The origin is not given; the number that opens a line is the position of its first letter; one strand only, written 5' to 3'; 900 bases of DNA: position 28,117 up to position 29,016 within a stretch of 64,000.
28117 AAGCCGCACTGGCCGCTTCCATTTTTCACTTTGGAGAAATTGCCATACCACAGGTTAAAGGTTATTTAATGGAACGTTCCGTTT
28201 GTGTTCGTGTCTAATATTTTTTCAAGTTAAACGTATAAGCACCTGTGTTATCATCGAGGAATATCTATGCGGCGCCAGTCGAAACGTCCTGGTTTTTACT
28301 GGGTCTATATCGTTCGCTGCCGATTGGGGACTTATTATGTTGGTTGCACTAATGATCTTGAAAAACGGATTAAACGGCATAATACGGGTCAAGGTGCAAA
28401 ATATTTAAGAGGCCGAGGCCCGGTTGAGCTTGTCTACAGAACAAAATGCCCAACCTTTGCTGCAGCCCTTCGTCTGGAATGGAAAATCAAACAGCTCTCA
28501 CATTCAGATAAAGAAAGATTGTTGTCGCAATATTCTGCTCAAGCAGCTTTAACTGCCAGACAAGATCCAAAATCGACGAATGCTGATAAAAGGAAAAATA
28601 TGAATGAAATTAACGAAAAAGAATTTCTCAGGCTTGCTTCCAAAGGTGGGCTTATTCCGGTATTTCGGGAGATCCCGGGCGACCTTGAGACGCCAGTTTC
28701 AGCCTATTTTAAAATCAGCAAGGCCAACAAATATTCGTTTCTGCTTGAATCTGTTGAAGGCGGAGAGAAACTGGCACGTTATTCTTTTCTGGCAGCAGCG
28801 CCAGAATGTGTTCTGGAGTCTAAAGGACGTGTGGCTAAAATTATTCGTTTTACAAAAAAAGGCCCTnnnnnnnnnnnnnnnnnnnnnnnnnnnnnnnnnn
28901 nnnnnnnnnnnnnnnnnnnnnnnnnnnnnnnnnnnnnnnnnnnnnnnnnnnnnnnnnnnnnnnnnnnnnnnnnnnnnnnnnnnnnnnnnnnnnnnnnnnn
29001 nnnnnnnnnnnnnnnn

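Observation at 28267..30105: GIY-YIG (YhbQ-like) domain fused in-frame to anthranilate synthase component I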

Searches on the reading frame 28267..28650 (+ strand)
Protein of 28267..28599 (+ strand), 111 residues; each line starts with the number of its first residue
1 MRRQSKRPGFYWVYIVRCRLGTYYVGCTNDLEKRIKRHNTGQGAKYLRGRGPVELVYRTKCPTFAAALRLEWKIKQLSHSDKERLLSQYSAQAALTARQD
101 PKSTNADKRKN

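Call 14: find_homologous_proteins(query=window:28267-28599:+, max_evalue=0.001)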
Query window:28267-28599:+ (111 aa): 7 proteins with E <= 0.001 among 12 candidates.
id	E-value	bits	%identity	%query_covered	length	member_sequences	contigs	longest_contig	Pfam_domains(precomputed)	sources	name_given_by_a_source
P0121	7.5e-23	98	52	84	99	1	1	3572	PF01541.31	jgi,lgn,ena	-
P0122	1.2e-22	98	56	77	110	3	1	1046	PF01541.31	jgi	jgi:putative endonuclease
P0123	6.6e-20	89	47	85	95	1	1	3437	PF01541.31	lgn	-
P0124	7.5e-20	89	52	74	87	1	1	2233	PF01541.31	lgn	-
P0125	3.1e-19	87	57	67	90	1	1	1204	PF01541.31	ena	-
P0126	5.2e-17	80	52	69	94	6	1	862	PF01541.31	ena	-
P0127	6.0e-13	67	40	89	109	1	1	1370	PF01541.31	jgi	jgi:putative endonuclease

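Call 24: search_protein_representatives(protein=window:28267-28599:+)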
Query: 111 residues. Proteins with E-value up to 0.001 (for the whole library): 9759; up to 1e-10: 2044; up to 1e-30: 0. The best 150 are listed.
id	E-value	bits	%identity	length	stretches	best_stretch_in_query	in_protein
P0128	1.3e-22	96.0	54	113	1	7-88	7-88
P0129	5.0e-22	94.1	53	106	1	7-89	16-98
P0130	1.6e-21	92.5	54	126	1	1-90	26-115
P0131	2.4e-21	91.9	55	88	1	10-86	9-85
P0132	2.9e-21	91.6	52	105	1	3-91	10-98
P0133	5.9e-21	90.6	48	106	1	11-95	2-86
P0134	7.2e-21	90.4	55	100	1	11-87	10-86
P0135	8.7e-21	90.1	54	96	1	11-88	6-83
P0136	1.5e-20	89.3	52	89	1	12-90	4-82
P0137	1.9e-20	89.0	49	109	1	12-92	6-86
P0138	2.2e-20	88.8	51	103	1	3-90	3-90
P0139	3.9e-20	88.0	52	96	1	10-91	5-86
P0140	5.1e-20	87.6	53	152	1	8-88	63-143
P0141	5.3e-20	87.6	51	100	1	11-92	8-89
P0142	6.3e-20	87.3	51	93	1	11-94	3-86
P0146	8.3e-20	87.0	54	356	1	11-92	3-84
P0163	1.7e-18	82.8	49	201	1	11-92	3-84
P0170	2.7e-18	82.1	43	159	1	1-105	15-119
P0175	3.5e-18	81.7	51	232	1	10-89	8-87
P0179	4.9e-18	81.3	52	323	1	11-87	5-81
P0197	1.6e-17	79.6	50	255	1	9-86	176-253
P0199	1.8e-17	79.5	50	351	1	13-90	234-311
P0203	2.0e-17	79.3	51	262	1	12-92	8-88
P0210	2.8e-17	78.8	51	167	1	12-95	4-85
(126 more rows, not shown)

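Call 25: search_protein_families(library=pfam, proteins=[P0146, P0163, P0175, P0179, P0197, P0199, P0203, P0210, P0170, P0140], max_evalue=0.001)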
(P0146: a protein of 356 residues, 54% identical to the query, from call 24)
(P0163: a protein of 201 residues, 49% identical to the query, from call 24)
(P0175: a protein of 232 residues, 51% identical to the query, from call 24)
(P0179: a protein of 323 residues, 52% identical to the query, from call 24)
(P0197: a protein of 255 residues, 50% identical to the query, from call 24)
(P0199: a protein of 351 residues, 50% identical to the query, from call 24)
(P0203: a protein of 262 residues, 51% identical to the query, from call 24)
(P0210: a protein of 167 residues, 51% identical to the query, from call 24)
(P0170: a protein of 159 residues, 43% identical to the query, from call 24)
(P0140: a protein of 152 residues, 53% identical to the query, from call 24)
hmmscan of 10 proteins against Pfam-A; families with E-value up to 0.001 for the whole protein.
P0146 (356 aa): 6 families
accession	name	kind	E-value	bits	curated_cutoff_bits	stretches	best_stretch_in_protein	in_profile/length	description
PF14748.11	P5CR_dimer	-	2.2e-41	140.8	25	1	249-353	1-105/105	Pyrroline-5-carboxylate reductase dimerisation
PF03807.23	F420_oxidored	-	9.4e-19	68.2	21.6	1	92-186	2-94/94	NADP oxidoreductase coenzyme F420-dependent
PF01541.30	GIY-YIG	-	1.7e-16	60.7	22.6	1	3-73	2-75/78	GIY-YIG catalytic domain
PF03446.21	NAD_binding_2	-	1.1e-07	32.5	21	1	92-180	2-89/161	NAD binding domain of 6-phosphogluconate dehydrogenase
PF01488.26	Shikimate_DH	-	1.8e-07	31.8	24.3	1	88-157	11-84/138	Shikimate / quinate 5-dehydrogenase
PF02153.23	PDH_N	-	4.1e-06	26.8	26.5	1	117-174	12-71/154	Prephenate dehydrogenase, nucleotide-binding domain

P0163 (201 aa): 6 families
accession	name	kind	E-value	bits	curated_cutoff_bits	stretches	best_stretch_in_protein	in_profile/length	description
PF14748.11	P5CR_dimer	-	2e-18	67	25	1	143-198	50-105/105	Pyrroline-5-carboxylate reductase dimerisation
PF01541.30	GIY-YIG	-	7.6e-17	61.8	22.6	1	3-74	2-76/78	GIY-YIG catalytic domain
PF01488.26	Shikimate_DH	-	1.2e-07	32.3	24.3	1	86-135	10-58/138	Shikimate / quinate 5-dehydrogenase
PF03807.23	F420_oxidored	-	1.4e-07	32.4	21.6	1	91-145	2-57/94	NADP oxidoreductase coenzyme F420-dependent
PF03446.21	NAD_binding_2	-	1.4e-05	25.6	21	1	91-144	2-52/161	NAD binding domain of 6-phosphogluconate dehydrogenase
PF12710.13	HAD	-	0.00024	22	27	1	12-164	6-152/189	haloacid dehalogenase-like hydrolase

P0175 (232 aa): 1 family
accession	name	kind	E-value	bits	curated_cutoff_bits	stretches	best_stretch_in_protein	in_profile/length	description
PF01541.30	GIY-YIG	-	3.8e-15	56.4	22.6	1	9-80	2-76/78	GIY-YIG catalytic domain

P0179 (323 aa): 2 families
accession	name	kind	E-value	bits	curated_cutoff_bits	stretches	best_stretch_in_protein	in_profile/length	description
PF01541.30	GIY-YIG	-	5.2e-16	59.1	22.6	1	4-75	1-75/78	GIY-YIG catalytic domain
PF01966.28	HD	-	5.6e-12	46.4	22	1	118-220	2-116/116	HD domain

P0197 (255 aa): 3 families
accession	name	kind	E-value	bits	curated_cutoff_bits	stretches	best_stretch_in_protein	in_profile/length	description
PF13302.13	Acetyltransf_3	-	3.8e-29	102.6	25.4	1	13-151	1-137/138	Acetyltransferase (GNAT) domain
PF01541.30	GIY-YIG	-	2.6e-19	69.7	22.6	1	178-250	2-77/78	GIY-YIG catalytic domain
PF00583.31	Acetyltransf_1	-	4.9e-07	30.5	20.7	1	44-145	8-110/116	Acetyltransferase (GNAT) family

P0199 (351 aa): 3 families
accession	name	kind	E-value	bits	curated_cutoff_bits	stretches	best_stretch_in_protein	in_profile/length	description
PF01541.30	GIY-YIG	-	1.7e-16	60.7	22.6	1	233-301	3-74/78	GIY-YIG catalytic domain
PF13305.11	TetR_C_33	-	2e-13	51.3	26.8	1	116-216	1-103/103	Tetracyclin repressor-like, C-terminal domain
PF00440.29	TetR_N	-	2.7e-10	40.3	24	1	44-90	1-47/47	Bacterial regulatory proteins, tetR family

P0203 (262 aa): 4 families
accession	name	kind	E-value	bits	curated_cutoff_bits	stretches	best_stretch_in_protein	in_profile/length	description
PF01541.30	GIY-YIG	-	3.8e-20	72.4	22.6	1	7-78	2-76/78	GIY-YIG catalytic domain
PF13508.13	Acetyltransf_7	-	2.9e-08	34.4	27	1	179-243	28-84/84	Acetyltransferase (GNAT) domain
PF00583.31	Acetyltransf_1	-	2.8e-07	31.3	20.7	1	177-241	55-116/116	Acetyltransferase (GNAT) family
PF13673.13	Acetyltransf_10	-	8.5e-07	29.4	23.6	1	187-252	54-118/128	Acetyltransferase (GNAT) domain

P0210 (167 aa): 2 families
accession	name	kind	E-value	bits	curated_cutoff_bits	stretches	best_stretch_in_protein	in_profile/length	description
PF01541.30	GIY-YIG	-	1.7e-19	70.3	22.6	1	4-74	3-76/78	GIY-YIG catalytic domain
PF18982.5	JetA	-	3.4e-08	32.9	26.2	1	61-154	337-431/434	Wadjet protein JetA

P0170 (159 aa): 1 family
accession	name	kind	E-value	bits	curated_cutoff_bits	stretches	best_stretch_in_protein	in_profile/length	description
PF01541.30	GIY-YIG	-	7.4e-18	65.1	22.6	1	25-95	2-75/78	GIY-YIG catalytic domain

P0140 (152 aa): 1 family
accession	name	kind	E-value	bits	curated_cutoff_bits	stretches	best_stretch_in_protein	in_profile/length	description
PF01541.30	GIY-YIG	-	3.1e-18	66.3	22.6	1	66-137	2-76/78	GIY-YIG catalytic domain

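Call 26: find_related_loci(query=window:28267-28599:+, collection=genome_contigs, flank=4000)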
Query window:28267-28599:+ (111 aa) in genome_contigs; peptide patterns used: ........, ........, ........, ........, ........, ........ (x = any residue, [..] = any of these).
70 stretches matched a pattern; 25 encode a relative of the query (tblastn E <= 1e-3); 25 distinct loci.
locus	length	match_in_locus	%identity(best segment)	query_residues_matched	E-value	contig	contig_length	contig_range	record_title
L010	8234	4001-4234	53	11-88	3e-23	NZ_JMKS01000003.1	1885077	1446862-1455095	Exiguobacterium antarcticum DSM 14480 P404DRAFT_scf7180000000014_quiver.3_C, whole genome shotgun sequence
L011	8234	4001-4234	53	11-88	5e-23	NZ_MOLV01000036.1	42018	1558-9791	Exiguobacterium sp. KRL4 KRL4contig36, whole genome shotgun sequence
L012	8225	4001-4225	57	13-87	3e-22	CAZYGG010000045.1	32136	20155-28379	MAG TPA_asm: uncultured Desulfobacterales bacterium isolate SRP167671_co2_59 genome assembly, contig: NODE_1836_length_3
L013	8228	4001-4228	51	11-86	5e-21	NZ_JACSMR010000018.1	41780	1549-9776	Exiguobacterium sp. s193 Scaffold18_1, whole genome shotgun sequence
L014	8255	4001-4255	45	3-87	3e-20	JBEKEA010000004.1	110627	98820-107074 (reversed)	MAG: Sedimentisphaerales bacterium isolate SPRUCE 196 SPRUCE_196_4, whole genome shotgun sequence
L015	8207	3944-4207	42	1-88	4e-20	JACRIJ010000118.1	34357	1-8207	MAG: Planctomycetota bacterium isolate NC_groundwater_1800_Pr3_B-0.1um_47_15 SR-2_scaffold_141_3640125, whole genome sho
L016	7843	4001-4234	44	10-87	6e-17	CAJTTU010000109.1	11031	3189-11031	MAG TPA_asm: uncultured Lachnospiraceae bacterium isolate MGBC113244 genome assembly, contig: MGBC113244.109, whole geno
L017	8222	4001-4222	47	1-74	1e-16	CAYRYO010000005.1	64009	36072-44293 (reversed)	MAG TPA_asm: uncultured Tissierellaceae bacterium isolate SRP294416_co2_110 genome assembly, contig: NODE_157_length_640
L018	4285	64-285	39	10-83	1e-15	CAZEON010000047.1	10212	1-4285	MAG TPA_asm: uncultured Candidatus Peribacteria bacterium isolate binchicken_co181_617 genome assembly, contig: NODE_130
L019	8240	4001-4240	45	10-88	2e-15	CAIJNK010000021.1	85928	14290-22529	uncultured bacterium isolate AlinenLipids_bin-6017 genome assembly, contig: bin-6017:21/22, whole genome shotgun sequenc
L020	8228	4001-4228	45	11-85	2e-14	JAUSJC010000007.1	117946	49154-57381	MAG: Candidatus Curtissbacteria bacterium isolate E14_metabat.bin.284 E14_k141_1516006, whole genome shotgun sequence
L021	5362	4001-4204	43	7-75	2e-13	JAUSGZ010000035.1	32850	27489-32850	MAG: bacterium isolate E14_metabat.bin.16 E14_k141_803210, whole genome shotgun sequence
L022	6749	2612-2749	51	13-59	4e-12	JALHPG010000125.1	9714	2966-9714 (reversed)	MAG: Bacteroidia bacterium isolate bin.223_sub c_000000025154, whole genome shotgun sequence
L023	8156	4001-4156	55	24-76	4e-12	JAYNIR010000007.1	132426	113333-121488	MAG: Rhodospirillaceae bacterium isolate 139544_COM_metabat_bins_2.tsv.187 NODE_74_length_132426_cov_16.430835, whole ge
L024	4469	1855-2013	46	6-59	1e-11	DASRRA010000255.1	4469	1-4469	MAG TPA_asm: Bacteroidia bacterium isolate SMAG_U4464 k141_247846, whole genome shotgun sequence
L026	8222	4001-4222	41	3-78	5e-11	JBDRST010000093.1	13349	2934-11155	MAG: bacterium isolate MEGAHIT-group-3.28 k141_213605, whole genome shotgun sequence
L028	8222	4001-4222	36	3-78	5e-9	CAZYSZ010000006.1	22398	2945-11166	MAG TPA_asm: uncultured Candidatus Saccharibacteria bacterium isolate ERP125453_co2_64 genome assembly, contig: NODE_713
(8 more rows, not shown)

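Call 27: search_solved_structures(query=window:28267-28599:+, max_evalue=0.01, show_alignments=2)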
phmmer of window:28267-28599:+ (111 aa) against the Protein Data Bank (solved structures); distinct sequences matched with E-value up to 0.01: 3.
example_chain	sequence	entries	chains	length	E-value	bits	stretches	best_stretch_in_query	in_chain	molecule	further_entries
1zg2_A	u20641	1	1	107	4.7e-20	74.8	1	8-88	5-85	Hypothetical UPF0213 protein BH0048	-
1ywl_A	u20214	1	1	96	9.5e-12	48.1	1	11-89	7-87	Hypothetical UPF0213 protein EF2693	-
6seh_C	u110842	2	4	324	0.0037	20.5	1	7-75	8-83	Structure-specific endonuclease subunit SLX1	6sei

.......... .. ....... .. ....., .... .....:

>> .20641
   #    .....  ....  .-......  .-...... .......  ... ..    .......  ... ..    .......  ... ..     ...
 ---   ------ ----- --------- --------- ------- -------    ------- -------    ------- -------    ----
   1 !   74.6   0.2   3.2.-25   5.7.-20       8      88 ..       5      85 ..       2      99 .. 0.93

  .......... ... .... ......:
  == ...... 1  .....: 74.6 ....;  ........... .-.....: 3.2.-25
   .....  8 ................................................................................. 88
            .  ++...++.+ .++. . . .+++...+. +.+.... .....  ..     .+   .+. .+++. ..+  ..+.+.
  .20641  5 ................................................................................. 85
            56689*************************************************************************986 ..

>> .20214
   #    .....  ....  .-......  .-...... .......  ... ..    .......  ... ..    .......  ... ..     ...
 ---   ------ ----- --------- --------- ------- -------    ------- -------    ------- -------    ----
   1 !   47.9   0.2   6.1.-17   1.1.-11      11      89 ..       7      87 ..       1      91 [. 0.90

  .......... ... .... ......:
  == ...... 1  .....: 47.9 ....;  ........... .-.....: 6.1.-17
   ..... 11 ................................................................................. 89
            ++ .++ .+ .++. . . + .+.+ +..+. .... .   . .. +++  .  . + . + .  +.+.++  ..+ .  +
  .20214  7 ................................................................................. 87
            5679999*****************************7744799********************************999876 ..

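Call 29: find_related_loci(query=A2, collection=metagenome_contigs, flank=3000)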
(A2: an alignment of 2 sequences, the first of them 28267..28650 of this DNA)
Query A2 (128 aa) in metagenome_contigs; peptide patterns used: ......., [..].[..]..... (x = any residue, [..] = any of these).
368 stretches matched a pattern; 9 encode a relative of the query (tblastn E <= 1e-3); 9 distinct loci.
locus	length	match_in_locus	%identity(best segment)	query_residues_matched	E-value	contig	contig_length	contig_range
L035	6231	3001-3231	52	10-86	1e-22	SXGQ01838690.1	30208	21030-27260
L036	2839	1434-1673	50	9-88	2e-22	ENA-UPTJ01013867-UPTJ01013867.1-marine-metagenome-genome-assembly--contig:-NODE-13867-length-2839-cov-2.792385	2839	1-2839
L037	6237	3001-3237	51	10-88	4e-22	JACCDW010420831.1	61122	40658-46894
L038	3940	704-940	52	10-88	1e-21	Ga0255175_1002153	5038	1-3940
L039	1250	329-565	49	10-88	2e-21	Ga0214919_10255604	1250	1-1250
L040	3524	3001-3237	47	10-88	1e-20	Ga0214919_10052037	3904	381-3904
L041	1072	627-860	50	13-90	3e-17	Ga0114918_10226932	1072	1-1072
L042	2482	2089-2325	43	10-86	1e-16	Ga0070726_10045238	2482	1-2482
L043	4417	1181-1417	43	10-86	2e-16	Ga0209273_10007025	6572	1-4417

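Call 48: search_protein_families(library=padloc, proteins=[window:28267-28599:+], max_evalue=0.01)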
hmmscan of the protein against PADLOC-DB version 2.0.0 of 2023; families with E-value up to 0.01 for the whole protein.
window:28267-28599:+ (111 aa): 0 families

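Call 49: search_protein_families(library=ncbifam, proteins=[window:28267-28599:+], max_evalue=0.01)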
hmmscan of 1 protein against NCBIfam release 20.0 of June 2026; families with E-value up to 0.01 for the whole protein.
window:28267-28599:+ (111 aa): 1 family
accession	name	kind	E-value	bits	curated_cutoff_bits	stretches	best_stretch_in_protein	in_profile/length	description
TIGR01453.1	grpIintron_endo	subfamily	0.0015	18.6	56.05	1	13-40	4-32/215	group I intron endonuclease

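Call 54: search_protein_families(library=pfam, proteins=[L016:3950-4843:+, L041:360-902:+, L010:4248-5099:+, L013:4243-5097:+, L017:4293-4868:+, L026:4263-5324:+, L028:4271-4792:+, L043:1492-1974:+], max_evalue=0.0001)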
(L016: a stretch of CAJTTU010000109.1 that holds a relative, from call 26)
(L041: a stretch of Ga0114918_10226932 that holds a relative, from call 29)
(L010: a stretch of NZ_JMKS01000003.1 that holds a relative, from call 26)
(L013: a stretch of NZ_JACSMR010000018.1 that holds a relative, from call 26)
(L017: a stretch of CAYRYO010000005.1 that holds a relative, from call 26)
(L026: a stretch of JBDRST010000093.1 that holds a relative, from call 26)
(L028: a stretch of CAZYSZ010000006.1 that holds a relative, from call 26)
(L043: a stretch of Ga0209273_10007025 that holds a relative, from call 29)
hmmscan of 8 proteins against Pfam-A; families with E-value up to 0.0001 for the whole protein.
L016:3950-4843:+ (298 aa): 6 families
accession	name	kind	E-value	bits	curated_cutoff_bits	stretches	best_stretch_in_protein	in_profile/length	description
PF01541.30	GIY-YIG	-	4.6e-20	72.1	22.6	1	19-90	2-76/78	GIY-YIG catalytic domain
PF00583.31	Acetyltransf_1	-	2.1e-17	63.9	20.7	1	145-272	7-116/116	Acetyltransferase (GNAT) family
PF13508.13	Acetyltransf_7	-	7.5e-12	45.9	27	1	180-273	6-83/84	Acetyltransferase (GNAT) domain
PF08445.16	FR47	-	1.3e-11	44.7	22.1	1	213-274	19-79/86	FR47-like protein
PF13673.13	Acetyltransf_10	-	4.8e-10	39.9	23.6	1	174-293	28-126/128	Acetyltransferase (GNAT) domain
PF13302.13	Acetyltransf_3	-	9.5e-07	30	25.4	1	127-272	4-137/138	Acetyltransferase (GNAT) domain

L041:360-902:+ (181 aa): 1 family
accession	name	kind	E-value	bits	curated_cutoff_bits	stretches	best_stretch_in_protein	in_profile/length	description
PF01541.30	GIY-YIG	-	1.8e-18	67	22.6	1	87-157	1-74/78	GIY-YIG catalytic domain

L010:4248-5099:+ (284 aa): 1 family
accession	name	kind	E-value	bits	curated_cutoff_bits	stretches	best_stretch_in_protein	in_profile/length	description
PF00590.25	TP_methylase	-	6.5e-33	114.9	27.8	1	14-212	2-211/212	Tetrapyrrole (Corrin/Porphyrin) Methylases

L013:4243-5097:+ (285 aa): 1 family
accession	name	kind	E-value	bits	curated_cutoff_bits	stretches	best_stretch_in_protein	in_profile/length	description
PF00590.25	TP_methylase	-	2.5e-32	113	27.8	1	14-212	2-211/212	Tetrapyrrole (Corrin/Porphyrin) Methylases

L017:4293-4868:+ (192 aa): 1 family
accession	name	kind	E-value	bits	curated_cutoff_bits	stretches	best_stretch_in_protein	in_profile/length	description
PF04309.18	G3P_antiterm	-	5.5e-57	192.4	27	1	18-190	1-173/173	Glycerol-3-phosphate responsive antiterminator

L026:4263-5324:+ (354 aa): 1 family
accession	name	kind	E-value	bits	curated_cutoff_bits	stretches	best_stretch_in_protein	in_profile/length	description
PF01699.29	Na_Ca_ex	-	1.6e-61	207.2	24.9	2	202-350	2-150/151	Sodium/calcium exchanger protein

L028:4271-4792:+ (174 aa): 1 family
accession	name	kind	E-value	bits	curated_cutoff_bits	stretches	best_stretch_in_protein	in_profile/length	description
PF04229.20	GrpB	-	6.7e-51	173.1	25.5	1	6-168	2-159/159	GrpB protein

L043:1492-1974:+ (161 aa): 0 families

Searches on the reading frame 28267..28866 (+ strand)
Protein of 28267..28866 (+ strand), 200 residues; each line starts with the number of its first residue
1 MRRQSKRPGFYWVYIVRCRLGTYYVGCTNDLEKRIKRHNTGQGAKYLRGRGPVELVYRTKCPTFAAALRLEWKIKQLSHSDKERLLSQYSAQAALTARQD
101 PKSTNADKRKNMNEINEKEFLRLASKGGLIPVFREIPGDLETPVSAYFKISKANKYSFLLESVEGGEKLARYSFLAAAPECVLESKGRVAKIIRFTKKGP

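Call 63: find_homologous_proteins(query=window:28267-28866:+, max_evalue=0.00001)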
Query window:28267-28866:+ (200 aa): 1668 proteins with E <= 0.00001 among 2743 candidates; the best 120 are listed.
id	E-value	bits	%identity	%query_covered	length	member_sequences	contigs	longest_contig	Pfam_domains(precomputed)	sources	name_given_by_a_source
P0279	3.7e-27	113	67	43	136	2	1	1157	PF04715.20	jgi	jgi:anthranilate synthase component I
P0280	7.0e-27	112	66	42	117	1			PF04715.20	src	-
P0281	1.3e-26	112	63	44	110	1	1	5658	PF04715.20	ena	-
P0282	2.4e-26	111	69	40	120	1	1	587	PF04715.20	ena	-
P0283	6.3e-26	109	61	45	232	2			PF04715.20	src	-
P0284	8.2e-26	109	64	43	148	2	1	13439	PF04715.20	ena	-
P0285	3.7e-25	107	63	42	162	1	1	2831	PF04715.20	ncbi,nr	ncbi:MAG: anthranilate synthase component I, partial [Candidatus Omnitrophica bacterium]|nr:anthrani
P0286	6.5e-25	106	66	40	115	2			PF04715.20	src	-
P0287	1.1e-24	105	65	42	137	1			PF04715.20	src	-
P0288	1.7e-24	105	59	43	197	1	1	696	PF04715.20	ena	-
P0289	2.0e-24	104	64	42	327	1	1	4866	PF04715.20,PF00425.25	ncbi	-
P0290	2.9e-24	104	65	40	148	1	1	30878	PF04715.20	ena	-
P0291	3.4e-24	104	65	41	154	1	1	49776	PF04715.20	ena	-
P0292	4.0e-24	103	61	42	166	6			PF04715.20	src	-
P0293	4.5e-24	103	59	43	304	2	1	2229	PF04715.20,PF00425.25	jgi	-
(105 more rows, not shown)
